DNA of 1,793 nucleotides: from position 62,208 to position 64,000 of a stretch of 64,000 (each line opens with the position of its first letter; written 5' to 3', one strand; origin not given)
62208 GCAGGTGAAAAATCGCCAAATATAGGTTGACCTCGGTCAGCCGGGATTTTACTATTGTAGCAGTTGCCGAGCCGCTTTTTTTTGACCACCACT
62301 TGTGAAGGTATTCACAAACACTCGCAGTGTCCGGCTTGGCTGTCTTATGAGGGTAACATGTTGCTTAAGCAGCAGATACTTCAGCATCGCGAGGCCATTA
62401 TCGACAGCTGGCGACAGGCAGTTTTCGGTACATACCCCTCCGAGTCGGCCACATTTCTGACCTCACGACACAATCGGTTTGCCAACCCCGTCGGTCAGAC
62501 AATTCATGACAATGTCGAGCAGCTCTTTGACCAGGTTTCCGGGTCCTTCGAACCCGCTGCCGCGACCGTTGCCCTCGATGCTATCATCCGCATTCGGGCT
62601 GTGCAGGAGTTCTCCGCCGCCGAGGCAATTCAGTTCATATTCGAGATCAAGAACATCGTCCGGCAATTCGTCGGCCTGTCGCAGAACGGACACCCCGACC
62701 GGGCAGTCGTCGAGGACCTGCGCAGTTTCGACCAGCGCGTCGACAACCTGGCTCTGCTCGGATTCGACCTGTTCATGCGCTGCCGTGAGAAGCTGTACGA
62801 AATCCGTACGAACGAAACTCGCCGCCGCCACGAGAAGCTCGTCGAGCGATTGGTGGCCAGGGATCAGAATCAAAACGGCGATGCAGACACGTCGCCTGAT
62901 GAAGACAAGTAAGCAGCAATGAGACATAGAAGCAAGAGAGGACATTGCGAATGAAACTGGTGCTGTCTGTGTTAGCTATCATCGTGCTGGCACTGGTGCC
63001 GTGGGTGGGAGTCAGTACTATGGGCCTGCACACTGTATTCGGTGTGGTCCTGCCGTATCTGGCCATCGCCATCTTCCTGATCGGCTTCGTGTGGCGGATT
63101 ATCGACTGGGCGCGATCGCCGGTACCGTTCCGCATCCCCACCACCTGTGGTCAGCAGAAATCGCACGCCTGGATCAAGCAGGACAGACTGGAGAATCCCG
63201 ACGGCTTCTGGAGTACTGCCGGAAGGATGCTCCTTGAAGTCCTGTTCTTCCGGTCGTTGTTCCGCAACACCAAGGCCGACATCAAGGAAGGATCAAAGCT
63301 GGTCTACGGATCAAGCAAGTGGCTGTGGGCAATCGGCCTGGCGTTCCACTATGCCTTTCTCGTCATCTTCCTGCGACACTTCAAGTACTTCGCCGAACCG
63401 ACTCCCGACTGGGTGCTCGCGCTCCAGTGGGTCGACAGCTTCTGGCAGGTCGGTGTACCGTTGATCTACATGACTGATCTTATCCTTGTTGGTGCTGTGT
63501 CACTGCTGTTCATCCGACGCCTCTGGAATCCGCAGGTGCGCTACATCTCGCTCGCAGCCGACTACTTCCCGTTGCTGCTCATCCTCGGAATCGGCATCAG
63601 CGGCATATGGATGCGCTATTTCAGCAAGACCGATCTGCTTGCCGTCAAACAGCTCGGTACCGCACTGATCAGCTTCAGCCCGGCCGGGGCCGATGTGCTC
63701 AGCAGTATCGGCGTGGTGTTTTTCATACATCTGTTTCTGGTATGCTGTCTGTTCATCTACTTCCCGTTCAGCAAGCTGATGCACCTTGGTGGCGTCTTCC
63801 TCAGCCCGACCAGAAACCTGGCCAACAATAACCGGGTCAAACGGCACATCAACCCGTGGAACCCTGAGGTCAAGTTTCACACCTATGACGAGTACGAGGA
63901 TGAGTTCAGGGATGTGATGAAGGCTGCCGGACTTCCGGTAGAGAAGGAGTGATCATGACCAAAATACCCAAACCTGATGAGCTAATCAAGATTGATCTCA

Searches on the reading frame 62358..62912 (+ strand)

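Call 9: search_protein_families(library=ncbifam, proteins=[window:62358-62912:+])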
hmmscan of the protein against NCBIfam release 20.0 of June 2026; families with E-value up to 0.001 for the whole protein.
window:62358-62912:+ (184 aa): 0 families

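Call 10: search_protein_families(library=pfam, proteins=[window:62358-62912:+])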
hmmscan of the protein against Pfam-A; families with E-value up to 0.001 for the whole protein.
window:62358-62912:+ (184 aa): 1 family
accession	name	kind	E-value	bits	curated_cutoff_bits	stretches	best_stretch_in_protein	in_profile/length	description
PF14361.12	RsbRD_N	-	5.1e-17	62.9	24.3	1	4-104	2-102/104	RsbT co-antagonist protein rsbRD N-terminal domain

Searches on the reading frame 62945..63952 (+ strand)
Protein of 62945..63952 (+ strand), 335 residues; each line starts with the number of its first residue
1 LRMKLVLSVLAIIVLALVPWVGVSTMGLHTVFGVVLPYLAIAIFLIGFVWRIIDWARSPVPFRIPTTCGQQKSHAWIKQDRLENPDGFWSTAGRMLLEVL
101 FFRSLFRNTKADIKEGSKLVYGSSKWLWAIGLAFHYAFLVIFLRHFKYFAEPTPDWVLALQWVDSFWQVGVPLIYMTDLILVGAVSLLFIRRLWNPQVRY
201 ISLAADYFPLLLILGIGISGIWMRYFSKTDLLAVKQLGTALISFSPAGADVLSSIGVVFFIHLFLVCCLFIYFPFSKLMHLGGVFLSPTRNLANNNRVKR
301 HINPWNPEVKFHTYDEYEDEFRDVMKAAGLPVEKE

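Call 9: search_protein_families(library=ncbifam, proteins=[window:62945-63952:+])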
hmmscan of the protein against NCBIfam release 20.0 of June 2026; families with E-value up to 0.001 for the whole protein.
window:62945-63952:+ (335 aa): 3 families
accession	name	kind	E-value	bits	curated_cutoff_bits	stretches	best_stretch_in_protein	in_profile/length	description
NF038037.1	cytob_DsrM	equivalog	3.5e-154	512.7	300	1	12-334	1-320/320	sulfate reduction electron transfer complex DsrMKJOP subunit DsrM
TIGR00351.1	narI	equivalog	2.5e-12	47.1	105.55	1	130-297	51-219/225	respiratory nitrate reductase subunit gamma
NF038018.1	qmoC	equivalog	4.5e-05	23.1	300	0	176-281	266-351/360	quinone-interacting membrane-bound oxidoreductase complex subunit QmoC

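Call 10: search_protein_families(library=pfam, proteins=[window:62945-63952:+])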
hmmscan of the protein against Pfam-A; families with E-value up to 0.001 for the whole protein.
window:62945-63952:+ (335 aa): 1 family
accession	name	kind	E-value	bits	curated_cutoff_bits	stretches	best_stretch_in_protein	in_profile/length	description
PF02665.19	Nitrate_red_gam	-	1.5e-19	71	22.9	1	106-281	24-199/217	Nitrate reductase gamma subunit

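Call 38: find_encoding_contigs(protein=window:62945-63952:+, flank=10000, max_places=6)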
Protein window:62945-63952:+ (335 aa): no gene with exactly this product is on record in the collection.

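Call 56: find_encoding_contigs(protein=window:62951-63952:+, flank=10000, max_places=1)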
Protein window:62951-63952:+ (333 aa): 24 contigs read that carry it; 1 place shown.
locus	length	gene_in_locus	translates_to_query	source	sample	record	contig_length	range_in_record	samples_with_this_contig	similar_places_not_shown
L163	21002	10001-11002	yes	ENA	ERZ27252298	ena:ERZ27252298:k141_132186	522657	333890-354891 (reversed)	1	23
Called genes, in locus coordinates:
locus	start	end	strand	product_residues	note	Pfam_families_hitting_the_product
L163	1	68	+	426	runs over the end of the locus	PF00890:FAD_binding_2 (weak), PF01266:DAO (weak), PF07992:Pyr_redox_2 (faint), PF12831:FAD_oxidored (faint), PF13450:NAD_binding_8 (weak)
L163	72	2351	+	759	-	PF00890:FAD_binding_2, PF01266:DAO, PF01946:Thi4 (weak), PF07992:Pyr_redox_2, PF12831:FAD_oxidored, PF13450:NAD_binding_8, PF13187:Fer4_9, PF02662:FlpD, +6 more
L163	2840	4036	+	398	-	PF03460:NIR_SIR_ferr, PF01077:NIR_SIR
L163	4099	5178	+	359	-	PF03460:NIR_SIR_ferr, PF01077:NIR_SIR, PF12838:Fer4_7 (weak)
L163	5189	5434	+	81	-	-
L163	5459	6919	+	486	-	PF01656:CbiA, PF13500:AAA_26, PF07685:GATase_3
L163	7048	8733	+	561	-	PF14691:Fer4_20, PF00890:FAD_binding_2 (faint), PF01134:GIDA (faint), PF01262:AlaDh_PNT_C (faint), PF01266:DAO (weak), PF07992:Pyr_redox_2, PF13450:NAD_binding_8, PF00070:Pyr_redox (weak), +4 more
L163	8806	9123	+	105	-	PF04358:DsrC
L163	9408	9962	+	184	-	PF14361:RsbRD_N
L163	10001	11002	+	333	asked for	PF02665:Nitrate_red_gam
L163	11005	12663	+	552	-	PF13187:Fer4_9 (faint), PF13237:Fer4_10 (faint), PF13183:Fer4_8, PF13534:Fer4_17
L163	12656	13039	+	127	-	-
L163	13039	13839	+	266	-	PF13237:Fer4_10 (weak), PF13247:Fer4_11, PF13187:Fer4_9 (weak), PF00037:Fer4 (weak), PF12837:Fer4_6 (weak), PF12838:Fer4_7 (weak), PF13247:Fer4_11 (weak)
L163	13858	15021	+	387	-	PF03916:NrfD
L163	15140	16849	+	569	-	PF01266:DAO (faint), PF03486:HI0933_like (faint), PF07992:Pyr_redox_2, PF01593:Amino_oxidase (faint), PF13738:Pyr_redox_3, PF00070:Pyr_redox, PF02852:Pyr_redox_dim, PF00581:Rhodanese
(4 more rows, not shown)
